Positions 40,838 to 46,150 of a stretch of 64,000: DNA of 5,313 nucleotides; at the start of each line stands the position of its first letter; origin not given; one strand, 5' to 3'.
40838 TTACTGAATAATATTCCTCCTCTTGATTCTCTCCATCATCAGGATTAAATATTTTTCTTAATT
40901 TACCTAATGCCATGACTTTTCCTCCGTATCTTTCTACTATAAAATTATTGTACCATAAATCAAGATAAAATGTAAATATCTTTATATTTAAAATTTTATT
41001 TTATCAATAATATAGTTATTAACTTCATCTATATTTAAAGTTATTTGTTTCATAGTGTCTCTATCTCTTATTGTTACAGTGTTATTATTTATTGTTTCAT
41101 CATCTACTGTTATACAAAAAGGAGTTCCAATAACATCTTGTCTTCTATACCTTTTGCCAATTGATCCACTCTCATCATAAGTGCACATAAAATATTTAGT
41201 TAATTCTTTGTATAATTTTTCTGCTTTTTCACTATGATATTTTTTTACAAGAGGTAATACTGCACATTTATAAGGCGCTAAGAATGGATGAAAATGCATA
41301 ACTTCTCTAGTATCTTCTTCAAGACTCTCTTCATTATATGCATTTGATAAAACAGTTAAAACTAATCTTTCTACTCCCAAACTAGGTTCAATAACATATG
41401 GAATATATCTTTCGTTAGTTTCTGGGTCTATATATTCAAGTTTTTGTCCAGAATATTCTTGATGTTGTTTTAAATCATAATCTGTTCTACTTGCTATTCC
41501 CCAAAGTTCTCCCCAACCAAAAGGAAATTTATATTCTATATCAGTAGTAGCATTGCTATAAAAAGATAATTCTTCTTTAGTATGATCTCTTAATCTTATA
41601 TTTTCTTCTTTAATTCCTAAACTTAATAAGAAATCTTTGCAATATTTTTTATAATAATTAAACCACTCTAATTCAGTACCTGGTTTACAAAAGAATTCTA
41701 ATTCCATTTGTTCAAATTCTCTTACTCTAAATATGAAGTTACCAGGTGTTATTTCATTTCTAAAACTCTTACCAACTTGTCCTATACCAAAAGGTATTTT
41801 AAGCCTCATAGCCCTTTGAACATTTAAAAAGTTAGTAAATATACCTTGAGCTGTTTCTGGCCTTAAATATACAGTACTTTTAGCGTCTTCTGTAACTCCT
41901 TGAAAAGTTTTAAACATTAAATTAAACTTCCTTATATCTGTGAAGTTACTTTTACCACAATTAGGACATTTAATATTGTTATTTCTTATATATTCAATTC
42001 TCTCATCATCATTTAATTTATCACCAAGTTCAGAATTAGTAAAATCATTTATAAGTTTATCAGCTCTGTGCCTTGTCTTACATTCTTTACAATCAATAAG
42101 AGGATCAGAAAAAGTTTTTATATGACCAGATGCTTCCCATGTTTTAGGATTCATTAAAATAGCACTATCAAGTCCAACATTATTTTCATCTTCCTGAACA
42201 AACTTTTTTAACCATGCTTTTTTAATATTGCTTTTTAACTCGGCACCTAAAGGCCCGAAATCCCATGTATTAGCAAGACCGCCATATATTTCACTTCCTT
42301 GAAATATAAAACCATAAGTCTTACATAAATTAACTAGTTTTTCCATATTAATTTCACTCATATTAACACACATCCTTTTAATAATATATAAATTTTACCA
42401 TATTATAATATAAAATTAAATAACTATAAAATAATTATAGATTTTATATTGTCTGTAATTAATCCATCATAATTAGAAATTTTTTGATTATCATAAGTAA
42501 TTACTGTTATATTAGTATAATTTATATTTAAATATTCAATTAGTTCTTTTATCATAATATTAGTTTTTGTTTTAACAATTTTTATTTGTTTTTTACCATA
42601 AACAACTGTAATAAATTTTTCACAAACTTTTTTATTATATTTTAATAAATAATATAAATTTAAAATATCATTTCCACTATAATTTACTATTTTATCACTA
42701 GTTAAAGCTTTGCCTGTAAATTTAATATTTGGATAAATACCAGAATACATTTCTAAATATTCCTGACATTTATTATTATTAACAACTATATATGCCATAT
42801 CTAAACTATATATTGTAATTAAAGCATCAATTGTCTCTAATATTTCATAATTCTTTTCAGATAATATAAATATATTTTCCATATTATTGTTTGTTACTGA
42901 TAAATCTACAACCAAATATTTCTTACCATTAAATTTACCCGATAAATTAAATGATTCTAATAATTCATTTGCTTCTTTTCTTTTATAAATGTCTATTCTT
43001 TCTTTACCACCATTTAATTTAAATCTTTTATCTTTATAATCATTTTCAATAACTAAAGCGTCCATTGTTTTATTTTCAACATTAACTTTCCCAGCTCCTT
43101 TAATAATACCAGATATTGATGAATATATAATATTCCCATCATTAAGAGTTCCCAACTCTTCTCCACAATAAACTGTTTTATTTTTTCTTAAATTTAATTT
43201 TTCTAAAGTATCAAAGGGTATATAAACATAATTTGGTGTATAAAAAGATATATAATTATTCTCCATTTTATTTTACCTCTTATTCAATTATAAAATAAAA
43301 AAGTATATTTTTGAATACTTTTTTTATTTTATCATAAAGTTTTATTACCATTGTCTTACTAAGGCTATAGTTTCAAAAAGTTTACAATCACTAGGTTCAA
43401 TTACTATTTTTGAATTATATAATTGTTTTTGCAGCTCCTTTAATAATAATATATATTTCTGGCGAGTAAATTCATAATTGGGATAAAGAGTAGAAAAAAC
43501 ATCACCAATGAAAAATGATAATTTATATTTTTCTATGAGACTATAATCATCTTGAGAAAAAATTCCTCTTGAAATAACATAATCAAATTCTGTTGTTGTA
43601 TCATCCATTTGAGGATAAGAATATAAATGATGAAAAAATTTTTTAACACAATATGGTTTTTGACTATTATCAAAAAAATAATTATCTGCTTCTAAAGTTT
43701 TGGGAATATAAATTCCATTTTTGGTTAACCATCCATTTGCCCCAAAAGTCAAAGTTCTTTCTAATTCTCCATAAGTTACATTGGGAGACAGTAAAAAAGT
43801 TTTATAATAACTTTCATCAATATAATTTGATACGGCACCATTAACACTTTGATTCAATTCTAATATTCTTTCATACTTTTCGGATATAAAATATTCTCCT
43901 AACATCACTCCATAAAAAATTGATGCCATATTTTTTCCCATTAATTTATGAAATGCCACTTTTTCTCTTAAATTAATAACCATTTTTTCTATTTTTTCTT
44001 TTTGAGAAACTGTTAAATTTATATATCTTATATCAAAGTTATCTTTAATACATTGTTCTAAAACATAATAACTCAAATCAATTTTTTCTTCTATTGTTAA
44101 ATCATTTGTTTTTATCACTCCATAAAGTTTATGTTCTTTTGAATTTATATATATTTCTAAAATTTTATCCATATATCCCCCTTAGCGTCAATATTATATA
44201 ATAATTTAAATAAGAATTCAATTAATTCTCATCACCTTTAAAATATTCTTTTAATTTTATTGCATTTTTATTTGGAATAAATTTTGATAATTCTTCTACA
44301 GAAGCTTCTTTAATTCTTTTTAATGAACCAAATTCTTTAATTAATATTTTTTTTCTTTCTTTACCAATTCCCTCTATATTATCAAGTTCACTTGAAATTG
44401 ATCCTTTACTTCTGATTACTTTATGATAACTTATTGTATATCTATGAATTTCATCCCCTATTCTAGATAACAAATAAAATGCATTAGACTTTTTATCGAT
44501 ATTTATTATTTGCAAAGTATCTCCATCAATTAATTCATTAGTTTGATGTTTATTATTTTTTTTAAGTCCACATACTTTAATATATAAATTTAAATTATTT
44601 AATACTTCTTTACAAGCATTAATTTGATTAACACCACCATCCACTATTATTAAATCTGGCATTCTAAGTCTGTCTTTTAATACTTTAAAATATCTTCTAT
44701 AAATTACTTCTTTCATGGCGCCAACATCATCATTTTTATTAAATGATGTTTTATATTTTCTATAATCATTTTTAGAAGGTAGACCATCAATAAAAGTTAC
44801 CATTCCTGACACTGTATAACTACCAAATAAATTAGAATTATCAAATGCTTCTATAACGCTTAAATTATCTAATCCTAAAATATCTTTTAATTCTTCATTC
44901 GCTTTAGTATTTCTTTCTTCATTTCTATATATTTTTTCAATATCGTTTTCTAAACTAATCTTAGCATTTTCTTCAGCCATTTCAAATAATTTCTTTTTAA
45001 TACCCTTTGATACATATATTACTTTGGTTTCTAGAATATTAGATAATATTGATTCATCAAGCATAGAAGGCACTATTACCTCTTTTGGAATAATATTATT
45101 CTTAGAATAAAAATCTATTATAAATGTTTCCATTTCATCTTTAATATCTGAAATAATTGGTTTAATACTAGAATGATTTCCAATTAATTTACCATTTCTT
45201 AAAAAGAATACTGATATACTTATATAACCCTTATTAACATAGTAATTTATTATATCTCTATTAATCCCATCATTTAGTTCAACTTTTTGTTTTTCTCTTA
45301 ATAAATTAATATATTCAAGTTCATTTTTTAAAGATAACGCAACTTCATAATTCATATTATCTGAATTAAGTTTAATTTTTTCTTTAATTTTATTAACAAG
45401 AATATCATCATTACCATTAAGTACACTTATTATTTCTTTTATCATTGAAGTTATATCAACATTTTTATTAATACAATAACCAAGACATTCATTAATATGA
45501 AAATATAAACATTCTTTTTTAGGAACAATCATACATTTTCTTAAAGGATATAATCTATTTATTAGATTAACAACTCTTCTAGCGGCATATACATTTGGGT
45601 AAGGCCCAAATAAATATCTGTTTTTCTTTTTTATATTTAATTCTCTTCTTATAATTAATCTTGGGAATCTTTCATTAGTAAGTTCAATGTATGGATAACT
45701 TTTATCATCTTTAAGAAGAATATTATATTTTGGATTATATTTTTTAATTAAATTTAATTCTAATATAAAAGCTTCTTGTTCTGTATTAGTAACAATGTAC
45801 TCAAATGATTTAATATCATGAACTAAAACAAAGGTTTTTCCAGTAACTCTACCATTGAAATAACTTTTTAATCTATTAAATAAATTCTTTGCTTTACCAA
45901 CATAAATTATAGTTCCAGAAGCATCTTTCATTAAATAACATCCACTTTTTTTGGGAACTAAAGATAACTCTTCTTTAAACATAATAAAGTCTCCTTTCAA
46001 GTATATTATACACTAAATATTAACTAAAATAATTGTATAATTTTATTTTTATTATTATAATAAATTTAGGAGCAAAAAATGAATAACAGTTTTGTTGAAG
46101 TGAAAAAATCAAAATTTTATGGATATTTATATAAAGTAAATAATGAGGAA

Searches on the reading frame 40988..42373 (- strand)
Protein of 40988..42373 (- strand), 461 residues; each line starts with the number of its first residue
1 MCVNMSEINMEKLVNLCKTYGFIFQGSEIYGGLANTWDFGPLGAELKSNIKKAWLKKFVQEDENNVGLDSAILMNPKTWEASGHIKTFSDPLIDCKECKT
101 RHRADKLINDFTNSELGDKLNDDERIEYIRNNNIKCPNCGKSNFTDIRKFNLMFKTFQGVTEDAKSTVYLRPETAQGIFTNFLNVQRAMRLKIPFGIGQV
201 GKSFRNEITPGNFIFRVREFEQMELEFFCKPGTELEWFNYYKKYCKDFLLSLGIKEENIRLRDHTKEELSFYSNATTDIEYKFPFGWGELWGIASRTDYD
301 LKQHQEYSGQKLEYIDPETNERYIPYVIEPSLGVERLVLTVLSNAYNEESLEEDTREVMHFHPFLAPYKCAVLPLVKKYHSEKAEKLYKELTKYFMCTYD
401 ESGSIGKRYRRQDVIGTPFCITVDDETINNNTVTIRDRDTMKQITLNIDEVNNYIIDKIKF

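Call 20: search_protein_families(library=pfam, proteins=[window:40988-42373:-], max_evalue=0.00001)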
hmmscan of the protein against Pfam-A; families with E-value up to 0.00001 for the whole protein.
window:40988-42373:- (461 aa): 2 families
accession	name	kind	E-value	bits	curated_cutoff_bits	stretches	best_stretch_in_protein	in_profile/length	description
PF03129.25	HGTP_anticodon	-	1.8e-22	79.7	21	1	369-456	1-92/94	Anticodon binding domain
PF00587.30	tRNA-synt_2b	-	9.2e-15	55.6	29.3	1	162-344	5-178/179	tRNA synthetase class II core domain (G, H, P, S and T)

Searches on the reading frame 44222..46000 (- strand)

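Call 20: search_protein_families(library=pfam, proteins=[window:44222-46000:-], max_evalue=0.00001)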
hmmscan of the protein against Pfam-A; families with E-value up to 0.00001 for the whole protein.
window:44222-46000:- (592 aa): 4 families
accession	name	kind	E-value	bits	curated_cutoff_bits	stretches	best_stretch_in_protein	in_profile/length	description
PF08459.17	UvrC_RNaseH_dom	-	5.4e-45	153.5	22.3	1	373-523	2-159/159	UvrC RNAse H endonuclease domain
PF22920.2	UvrC_RNaseH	-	5e-21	75.2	24.3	1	247-352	1-115/116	UvrC Ribonuclease H-like domain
PF01541.30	GIY-YIG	-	1.3e-10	41.8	22.6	1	19-93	2-78/78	GIY-YIG catalytic domain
PF14520.12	HHH_5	-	6.9e-06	26.9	27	0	537-585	2-53/57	Helix-hairpin-helix domain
